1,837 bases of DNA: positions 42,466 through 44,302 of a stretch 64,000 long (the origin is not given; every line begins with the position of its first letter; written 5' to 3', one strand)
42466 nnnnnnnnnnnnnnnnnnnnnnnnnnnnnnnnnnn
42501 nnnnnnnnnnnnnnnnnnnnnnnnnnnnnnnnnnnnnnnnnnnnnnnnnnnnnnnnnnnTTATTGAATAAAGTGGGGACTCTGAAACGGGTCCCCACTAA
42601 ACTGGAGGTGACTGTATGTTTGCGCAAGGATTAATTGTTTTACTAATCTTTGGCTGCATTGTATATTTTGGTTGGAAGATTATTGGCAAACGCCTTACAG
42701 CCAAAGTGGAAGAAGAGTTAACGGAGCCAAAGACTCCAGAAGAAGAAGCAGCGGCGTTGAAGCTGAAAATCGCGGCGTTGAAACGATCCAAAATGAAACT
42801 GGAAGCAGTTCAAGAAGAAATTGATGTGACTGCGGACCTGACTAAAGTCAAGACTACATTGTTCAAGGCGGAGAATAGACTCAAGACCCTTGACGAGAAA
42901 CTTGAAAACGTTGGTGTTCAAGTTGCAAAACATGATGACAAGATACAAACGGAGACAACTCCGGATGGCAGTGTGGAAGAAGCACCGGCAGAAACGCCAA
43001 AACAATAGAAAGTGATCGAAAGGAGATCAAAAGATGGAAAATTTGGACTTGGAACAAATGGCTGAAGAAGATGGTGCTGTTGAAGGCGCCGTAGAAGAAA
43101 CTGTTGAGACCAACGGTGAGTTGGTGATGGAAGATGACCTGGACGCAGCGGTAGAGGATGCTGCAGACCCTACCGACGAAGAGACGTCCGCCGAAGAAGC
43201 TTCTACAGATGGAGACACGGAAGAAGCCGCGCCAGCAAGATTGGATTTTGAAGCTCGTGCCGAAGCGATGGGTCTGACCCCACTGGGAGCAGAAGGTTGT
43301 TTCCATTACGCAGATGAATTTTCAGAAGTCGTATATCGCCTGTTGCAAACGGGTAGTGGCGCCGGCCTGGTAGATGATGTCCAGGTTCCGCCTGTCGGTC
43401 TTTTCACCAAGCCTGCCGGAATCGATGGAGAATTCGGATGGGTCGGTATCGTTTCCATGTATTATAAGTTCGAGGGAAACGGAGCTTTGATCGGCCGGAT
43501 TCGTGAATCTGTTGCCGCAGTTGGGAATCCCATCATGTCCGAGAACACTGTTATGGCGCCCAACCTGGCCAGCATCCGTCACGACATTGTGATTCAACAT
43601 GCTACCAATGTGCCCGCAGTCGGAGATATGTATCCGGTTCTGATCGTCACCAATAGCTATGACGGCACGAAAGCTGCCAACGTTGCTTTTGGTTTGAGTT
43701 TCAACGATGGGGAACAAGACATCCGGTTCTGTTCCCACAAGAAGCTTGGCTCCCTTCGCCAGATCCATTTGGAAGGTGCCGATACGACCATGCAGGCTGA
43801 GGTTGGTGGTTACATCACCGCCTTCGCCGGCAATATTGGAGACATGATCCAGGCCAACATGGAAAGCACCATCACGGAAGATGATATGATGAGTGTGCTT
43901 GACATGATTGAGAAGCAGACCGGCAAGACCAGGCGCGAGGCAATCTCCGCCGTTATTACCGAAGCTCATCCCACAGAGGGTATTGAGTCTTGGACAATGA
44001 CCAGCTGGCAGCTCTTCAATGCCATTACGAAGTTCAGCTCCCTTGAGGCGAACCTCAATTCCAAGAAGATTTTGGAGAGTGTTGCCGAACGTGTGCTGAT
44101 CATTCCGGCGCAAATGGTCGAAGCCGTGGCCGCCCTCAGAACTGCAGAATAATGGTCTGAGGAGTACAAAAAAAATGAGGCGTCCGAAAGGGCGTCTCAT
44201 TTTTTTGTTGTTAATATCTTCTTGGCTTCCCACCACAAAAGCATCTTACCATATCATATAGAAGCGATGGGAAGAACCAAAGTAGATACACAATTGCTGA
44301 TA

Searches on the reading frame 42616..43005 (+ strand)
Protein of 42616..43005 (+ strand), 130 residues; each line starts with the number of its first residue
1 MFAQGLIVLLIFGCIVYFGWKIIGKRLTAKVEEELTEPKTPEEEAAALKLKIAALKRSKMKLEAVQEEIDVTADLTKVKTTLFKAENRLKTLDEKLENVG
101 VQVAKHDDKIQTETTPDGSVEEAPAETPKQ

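Call 84: search_protein_families(library=phrogs, proteins=[window:42616-43005:+], max_evalue=0.01)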
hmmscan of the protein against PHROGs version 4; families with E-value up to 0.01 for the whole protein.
window:42616-43005:+ (130 aa): 1 family
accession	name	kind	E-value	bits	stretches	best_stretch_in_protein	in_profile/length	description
phrog_2466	-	lysis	0.0042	17.9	1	3-87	6-82/172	Rz-like spanin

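Call 85: search_protein_families(library=padloc, proteins=[window:42616-43005:+], max_evalue=0.01)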
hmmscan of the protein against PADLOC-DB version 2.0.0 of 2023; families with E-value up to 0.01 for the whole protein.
window:42616-43005:+ (130 aa): 1 family
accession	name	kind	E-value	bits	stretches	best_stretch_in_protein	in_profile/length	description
PDLC01228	Cas12a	-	0.00075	15.5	1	15-110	356-452/1233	Cas12a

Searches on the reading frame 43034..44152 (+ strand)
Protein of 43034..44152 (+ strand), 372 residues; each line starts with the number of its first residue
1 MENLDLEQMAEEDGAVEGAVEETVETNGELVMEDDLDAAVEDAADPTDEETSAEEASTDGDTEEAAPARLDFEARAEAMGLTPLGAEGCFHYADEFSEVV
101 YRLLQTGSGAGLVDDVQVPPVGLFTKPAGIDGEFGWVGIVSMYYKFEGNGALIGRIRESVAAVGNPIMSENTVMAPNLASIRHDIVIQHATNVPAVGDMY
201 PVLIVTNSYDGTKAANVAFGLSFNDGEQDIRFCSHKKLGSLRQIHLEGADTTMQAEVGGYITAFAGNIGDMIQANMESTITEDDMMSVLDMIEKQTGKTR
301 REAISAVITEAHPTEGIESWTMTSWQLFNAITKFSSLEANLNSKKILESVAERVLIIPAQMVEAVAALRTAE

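Call 25: search_protein_families(library=pfam, proteins=[window:43034-44152:+], max_evalue=0.001)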
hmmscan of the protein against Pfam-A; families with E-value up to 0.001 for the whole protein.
window:43034-44152:+ (372 aa): 1 family
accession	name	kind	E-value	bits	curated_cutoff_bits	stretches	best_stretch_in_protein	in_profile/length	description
PF06067.16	DUF932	-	7.3e-05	23.1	23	1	188-335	49-206/227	Domain of unknown function (DUF932)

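Call 84: search_protein_families(library=phrogs, proteins=[window:43034-44149:+], max_evalue=0.01)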
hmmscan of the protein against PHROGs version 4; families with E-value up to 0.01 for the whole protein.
window:43034-44149:+ (372 aa): 2 families
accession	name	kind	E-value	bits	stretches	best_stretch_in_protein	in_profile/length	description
phrog_1221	-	unknown function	0.00059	20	0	278-354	242-328/355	-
phrog_38390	-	tail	0.0033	16.5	1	249-370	518-640/1029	tail length tape measure protein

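Call 85: search_protein_families(library=padloc, proteins=[window:43034-44149:+], max_evalue=0.01)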
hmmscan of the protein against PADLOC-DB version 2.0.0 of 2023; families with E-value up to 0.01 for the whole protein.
window:43034-44149:+ (372 aa): 0 families
